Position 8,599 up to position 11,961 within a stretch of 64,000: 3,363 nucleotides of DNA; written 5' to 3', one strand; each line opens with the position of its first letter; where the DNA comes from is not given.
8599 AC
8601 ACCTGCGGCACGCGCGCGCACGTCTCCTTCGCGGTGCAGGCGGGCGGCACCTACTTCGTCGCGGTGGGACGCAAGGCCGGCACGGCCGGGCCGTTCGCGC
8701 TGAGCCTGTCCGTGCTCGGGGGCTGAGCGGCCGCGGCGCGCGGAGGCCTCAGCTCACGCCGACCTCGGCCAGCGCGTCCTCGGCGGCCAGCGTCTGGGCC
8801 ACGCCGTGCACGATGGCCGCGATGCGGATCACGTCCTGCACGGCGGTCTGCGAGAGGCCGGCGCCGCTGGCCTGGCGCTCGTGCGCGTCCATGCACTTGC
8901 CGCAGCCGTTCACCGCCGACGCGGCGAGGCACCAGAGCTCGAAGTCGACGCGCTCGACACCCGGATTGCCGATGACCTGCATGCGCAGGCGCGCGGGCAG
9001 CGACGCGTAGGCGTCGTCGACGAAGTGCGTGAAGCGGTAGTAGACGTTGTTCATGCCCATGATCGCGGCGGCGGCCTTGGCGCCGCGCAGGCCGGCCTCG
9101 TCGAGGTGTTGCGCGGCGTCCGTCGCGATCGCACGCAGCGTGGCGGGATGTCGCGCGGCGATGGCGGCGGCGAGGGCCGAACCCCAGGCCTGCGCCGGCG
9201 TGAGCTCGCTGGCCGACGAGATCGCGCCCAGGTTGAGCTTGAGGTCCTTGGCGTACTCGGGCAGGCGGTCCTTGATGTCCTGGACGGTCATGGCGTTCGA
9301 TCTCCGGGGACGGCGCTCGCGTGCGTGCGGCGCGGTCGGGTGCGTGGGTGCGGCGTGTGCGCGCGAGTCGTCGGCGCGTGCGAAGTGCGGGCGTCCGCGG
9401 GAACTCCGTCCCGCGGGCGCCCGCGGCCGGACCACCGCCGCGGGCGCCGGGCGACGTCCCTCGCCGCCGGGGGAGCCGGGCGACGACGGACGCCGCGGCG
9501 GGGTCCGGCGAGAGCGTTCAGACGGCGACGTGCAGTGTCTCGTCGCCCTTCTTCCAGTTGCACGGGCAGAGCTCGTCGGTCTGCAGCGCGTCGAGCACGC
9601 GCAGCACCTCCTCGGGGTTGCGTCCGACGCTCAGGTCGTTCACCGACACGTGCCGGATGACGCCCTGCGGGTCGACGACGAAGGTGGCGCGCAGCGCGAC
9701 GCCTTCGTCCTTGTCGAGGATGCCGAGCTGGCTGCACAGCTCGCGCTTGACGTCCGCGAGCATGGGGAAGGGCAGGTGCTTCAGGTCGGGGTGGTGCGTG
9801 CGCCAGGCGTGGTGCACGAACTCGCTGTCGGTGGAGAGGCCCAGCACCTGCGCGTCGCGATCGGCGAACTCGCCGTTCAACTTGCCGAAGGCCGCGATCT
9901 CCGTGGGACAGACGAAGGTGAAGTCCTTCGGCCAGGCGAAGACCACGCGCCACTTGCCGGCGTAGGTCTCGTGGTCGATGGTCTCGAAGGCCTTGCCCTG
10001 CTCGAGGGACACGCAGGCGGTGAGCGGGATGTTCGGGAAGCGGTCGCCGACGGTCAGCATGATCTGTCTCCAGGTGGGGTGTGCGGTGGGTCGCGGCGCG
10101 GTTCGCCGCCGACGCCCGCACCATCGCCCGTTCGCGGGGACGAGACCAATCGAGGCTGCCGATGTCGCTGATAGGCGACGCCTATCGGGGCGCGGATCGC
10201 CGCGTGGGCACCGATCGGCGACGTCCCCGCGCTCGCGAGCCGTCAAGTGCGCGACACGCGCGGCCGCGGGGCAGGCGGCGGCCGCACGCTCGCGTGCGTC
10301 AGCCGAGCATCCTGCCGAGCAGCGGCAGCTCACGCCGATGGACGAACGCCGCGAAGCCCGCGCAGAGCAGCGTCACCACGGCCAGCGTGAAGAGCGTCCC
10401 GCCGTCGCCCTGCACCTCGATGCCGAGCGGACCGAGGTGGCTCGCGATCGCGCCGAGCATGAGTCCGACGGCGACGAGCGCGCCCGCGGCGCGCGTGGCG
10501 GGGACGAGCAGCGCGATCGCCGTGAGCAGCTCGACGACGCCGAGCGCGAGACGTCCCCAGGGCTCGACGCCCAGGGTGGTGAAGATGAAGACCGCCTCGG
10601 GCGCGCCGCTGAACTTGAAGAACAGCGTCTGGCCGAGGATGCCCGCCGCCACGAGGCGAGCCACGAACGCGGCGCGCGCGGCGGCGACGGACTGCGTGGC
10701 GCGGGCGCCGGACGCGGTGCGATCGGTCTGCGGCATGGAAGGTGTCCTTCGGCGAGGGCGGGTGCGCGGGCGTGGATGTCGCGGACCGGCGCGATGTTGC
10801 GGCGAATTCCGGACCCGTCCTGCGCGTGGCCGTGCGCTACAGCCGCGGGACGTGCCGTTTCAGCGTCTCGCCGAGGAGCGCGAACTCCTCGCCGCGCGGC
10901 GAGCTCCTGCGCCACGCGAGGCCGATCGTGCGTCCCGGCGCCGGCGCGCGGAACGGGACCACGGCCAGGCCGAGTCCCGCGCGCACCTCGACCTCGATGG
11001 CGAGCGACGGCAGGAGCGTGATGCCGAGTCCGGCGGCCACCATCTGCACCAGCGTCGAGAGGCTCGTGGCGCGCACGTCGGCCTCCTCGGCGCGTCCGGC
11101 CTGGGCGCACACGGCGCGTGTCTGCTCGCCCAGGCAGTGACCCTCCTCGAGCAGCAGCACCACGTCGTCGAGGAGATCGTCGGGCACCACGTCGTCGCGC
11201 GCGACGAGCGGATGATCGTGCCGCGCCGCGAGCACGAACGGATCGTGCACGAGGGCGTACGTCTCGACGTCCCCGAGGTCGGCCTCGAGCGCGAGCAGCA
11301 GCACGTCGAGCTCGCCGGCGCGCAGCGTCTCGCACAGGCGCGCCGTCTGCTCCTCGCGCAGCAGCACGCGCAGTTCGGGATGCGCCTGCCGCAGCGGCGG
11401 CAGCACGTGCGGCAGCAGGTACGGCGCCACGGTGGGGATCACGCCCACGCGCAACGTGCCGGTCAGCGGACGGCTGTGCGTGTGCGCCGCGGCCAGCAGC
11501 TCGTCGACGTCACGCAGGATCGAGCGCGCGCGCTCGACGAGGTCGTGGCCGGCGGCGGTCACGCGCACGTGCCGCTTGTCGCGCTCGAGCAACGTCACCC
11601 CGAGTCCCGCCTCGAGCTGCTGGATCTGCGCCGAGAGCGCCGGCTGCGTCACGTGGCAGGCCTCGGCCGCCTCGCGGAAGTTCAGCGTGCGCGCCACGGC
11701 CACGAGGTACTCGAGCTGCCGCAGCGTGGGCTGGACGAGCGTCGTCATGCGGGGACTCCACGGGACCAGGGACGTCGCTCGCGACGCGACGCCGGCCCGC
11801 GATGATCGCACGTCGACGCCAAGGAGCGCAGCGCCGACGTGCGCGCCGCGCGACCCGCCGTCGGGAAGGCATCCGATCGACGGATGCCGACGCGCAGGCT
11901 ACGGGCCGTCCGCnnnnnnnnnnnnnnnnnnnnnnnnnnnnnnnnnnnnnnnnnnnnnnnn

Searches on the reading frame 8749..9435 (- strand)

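Call 12: search_protein_families(library=pfam, proteins=[window:8749-9435:-], max_evalue=0.01)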
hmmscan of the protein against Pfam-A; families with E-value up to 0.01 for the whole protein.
window:8749-9435:- (228 aa): 1 family
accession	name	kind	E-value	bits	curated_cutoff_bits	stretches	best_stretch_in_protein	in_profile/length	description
PF02627.25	CMD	-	1.6e-15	57.3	23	1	144-223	4-83/84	Carboxymuconolactone decarboxylase family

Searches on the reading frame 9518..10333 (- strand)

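Call 12: search_protein_families(library=pfam, proteins=[window:9518-10333:-], max_evalue=0.01)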
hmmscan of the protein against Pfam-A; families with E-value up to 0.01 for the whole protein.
window:9518-10333:- (271 aa): 3 families
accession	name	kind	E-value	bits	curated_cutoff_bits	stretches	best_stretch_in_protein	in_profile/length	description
PF00578.27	AhpC-TSA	-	7e-36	123.3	26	1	95-228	1-123/124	AhpC/TSA family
PF08534.16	Redoxin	-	8.8e-17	61.7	26.6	1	95-237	2-139/148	Redoxin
PF10417.14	1-cysPrx_C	-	0.00051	20.4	21.1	1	254-268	11-28/41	C-terminal domain of 1-Cys peroxiredoxin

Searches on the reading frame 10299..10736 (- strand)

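Call 12: search_protein_families(library=pfam, proteins=[window:10299-10736:-], max_evalue=0.01)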
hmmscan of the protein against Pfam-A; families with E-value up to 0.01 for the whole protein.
window:10299-10736:- (145 aa): 2 families
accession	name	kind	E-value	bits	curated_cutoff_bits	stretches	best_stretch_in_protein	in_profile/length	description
PF13564.11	DoxX_2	-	7.3e-06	26.5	26.3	1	38-123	14-99/103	DoxX-like family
PF07291.16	MauE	-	0.0074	17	27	1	17-97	5-84/128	Methylamine utilisation protein MauE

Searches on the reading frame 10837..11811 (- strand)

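Call 12: search_protein_families(library=pfam, proteins=[window:10837-11811:-], max_evalue=0.01)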
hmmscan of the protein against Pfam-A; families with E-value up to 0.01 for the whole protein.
window:10837-11811:- (324 aa): 2 families
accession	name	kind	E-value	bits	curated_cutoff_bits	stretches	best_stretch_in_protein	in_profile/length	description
PF03466.25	LysR_substrate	-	7.4e-47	159.9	28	1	115-320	3-207/209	LysR substrate binding domain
PF00126.33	HTH_1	-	1.3e-22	80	26.6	1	30-89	1-60/60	Bacterial regulatory helix-turn-helix protein, lysR family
